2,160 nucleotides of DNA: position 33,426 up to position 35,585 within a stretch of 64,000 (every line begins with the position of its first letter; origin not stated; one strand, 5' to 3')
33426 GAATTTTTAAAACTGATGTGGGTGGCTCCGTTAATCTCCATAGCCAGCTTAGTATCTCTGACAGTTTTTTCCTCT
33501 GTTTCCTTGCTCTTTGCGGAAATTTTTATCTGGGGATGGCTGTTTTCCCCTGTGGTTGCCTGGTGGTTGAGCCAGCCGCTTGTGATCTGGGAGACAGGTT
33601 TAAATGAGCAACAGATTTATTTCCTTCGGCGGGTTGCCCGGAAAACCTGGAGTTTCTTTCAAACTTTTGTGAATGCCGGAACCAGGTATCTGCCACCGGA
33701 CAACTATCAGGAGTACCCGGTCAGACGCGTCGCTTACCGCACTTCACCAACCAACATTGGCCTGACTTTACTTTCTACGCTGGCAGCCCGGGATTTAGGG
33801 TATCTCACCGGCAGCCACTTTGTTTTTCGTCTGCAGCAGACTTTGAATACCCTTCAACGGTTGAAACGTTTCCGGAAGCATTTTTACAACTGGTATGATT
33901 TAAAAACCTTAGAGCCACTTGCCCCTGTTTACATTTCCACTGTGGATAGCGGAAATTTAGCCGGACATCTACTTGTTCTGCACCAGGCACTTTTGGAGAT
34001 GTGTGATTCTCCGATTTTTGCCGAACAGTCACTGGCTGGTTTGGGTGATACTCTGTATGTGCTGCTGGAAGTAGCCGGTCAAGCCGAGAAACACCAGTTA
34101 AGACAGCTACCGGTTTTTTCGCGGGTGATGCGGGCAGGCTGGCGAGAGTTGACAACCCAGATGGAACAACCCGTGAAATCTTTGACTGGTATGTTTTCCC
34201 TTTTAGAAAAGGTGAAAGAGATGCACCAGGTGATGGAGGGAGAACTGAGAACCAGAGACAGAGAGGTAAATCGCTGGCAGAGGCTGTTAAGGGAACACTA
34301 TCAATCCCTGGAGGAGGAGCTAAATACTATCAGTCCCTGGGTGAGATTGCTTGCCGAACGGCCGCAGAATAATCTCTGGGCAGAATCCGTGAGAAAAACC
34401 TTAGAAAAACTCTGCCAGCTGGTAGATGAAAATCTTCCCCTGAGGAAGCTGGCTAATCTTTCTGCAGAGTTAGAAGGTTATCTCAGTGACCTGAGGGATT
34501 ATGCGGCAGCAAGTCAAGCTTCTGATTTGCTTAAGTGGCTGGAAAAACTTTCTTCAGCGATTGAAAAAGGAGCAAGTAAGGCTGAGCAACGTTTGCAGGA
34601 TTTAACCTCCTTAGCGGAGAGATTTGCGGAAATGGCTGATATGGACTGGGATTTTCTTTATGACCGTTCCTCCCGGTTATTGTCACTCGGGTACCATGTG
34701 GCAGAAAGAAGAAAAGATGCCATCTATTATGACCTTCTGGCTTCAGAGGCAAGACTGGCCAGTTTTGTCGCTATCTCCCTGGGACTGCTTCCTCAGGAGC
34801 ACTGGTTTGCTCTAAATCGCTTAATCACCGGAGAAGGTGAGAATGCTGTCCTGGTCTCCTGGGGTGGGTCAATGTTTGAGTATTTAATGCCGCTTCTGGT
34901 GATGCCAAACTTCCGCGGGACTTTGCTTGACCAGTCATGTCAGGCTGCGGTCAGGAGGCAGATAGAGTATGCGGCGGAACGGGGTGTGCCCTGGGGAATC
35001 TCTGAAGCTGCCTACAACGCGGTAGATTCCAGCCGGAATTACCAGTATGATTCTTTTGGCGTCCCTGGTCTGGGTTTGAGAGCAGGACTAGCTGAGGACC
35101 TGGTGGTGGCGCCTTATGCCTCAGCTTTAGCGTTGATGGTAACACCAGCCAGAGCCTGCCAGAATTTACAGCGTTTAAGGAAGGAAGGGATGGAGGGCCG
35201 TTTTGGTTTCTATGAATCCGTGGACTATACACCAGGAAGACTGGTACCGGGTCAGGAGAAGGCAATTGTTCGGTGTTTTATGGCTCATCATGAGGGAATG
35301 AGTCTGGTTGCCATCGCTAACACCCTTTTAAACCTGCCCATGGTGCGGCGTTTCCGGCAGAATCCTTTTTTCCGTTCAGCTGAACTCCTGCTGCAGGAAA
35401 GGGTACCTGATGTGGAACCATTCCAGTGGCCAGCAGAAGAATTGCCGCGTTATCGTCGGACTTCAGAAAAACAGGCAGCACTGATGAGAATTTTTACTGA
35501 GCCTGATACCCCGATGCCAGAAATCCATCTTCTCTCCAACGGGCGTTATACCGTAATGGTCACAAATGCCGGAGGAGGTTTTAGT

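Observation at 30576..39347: Cyclic beta-1,2-glucan synthase-type megaprotein (GT84 + GH94) in a PVC-like genome without a ChvA/NdvA exporter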

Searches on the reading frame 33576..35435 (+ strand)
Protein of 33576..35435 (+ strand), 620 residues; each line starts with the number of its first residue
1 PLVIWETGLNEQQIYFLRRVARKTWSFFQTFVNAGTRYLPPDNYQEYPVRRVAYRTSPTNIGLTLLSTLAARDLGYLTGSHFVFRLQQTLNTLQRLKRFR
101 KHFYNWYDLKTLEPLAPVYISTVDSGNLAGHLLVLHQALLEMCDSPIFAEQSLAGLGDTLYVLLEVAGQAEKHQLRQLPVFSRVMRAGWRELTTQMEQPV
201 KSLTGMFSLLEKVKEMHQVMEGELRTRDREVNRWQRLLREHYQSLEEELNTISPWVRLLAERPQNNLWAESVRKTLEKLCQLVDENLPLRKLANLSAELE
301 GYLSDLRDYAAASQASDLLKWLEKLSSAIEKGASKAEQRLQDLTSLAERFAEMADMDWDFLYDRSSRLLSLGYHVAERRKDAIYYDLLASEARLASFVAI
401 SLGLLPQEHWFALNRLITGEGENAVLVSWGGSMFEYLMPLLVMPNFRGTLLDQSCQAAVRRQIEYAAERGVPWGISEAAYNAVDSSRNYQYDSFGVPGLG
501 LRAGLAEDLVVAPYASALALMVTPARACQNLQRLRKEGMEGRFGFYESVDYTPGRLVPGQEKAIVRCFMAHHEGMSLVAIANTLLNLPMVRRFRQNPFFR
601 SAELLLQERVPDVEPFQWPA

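Call 19: search_solved_structures(query=window:33576-35435:+, max_evalue=1e-20, show_alignments=3)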
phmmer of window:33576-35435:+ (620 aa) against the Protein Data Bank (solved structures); distinct sequences matched with E-value up to 1e-20: 3.
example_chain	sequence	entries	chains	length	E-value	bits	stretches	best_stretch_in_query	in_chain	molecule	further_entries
8wy1_A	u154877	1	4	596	5.9e-137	461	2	311-611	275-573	Glycosyltransferase 36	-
8rf9_A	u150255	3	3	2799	3.7e-119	402.2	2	237-615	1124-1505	Cyclic beta 1-2 glucan synthetase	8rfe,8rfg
8rf0_A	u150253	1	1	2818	3.7e-119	402.2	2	237-615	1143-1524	Cyclic beta-(1,2)-glucan synthase NdvB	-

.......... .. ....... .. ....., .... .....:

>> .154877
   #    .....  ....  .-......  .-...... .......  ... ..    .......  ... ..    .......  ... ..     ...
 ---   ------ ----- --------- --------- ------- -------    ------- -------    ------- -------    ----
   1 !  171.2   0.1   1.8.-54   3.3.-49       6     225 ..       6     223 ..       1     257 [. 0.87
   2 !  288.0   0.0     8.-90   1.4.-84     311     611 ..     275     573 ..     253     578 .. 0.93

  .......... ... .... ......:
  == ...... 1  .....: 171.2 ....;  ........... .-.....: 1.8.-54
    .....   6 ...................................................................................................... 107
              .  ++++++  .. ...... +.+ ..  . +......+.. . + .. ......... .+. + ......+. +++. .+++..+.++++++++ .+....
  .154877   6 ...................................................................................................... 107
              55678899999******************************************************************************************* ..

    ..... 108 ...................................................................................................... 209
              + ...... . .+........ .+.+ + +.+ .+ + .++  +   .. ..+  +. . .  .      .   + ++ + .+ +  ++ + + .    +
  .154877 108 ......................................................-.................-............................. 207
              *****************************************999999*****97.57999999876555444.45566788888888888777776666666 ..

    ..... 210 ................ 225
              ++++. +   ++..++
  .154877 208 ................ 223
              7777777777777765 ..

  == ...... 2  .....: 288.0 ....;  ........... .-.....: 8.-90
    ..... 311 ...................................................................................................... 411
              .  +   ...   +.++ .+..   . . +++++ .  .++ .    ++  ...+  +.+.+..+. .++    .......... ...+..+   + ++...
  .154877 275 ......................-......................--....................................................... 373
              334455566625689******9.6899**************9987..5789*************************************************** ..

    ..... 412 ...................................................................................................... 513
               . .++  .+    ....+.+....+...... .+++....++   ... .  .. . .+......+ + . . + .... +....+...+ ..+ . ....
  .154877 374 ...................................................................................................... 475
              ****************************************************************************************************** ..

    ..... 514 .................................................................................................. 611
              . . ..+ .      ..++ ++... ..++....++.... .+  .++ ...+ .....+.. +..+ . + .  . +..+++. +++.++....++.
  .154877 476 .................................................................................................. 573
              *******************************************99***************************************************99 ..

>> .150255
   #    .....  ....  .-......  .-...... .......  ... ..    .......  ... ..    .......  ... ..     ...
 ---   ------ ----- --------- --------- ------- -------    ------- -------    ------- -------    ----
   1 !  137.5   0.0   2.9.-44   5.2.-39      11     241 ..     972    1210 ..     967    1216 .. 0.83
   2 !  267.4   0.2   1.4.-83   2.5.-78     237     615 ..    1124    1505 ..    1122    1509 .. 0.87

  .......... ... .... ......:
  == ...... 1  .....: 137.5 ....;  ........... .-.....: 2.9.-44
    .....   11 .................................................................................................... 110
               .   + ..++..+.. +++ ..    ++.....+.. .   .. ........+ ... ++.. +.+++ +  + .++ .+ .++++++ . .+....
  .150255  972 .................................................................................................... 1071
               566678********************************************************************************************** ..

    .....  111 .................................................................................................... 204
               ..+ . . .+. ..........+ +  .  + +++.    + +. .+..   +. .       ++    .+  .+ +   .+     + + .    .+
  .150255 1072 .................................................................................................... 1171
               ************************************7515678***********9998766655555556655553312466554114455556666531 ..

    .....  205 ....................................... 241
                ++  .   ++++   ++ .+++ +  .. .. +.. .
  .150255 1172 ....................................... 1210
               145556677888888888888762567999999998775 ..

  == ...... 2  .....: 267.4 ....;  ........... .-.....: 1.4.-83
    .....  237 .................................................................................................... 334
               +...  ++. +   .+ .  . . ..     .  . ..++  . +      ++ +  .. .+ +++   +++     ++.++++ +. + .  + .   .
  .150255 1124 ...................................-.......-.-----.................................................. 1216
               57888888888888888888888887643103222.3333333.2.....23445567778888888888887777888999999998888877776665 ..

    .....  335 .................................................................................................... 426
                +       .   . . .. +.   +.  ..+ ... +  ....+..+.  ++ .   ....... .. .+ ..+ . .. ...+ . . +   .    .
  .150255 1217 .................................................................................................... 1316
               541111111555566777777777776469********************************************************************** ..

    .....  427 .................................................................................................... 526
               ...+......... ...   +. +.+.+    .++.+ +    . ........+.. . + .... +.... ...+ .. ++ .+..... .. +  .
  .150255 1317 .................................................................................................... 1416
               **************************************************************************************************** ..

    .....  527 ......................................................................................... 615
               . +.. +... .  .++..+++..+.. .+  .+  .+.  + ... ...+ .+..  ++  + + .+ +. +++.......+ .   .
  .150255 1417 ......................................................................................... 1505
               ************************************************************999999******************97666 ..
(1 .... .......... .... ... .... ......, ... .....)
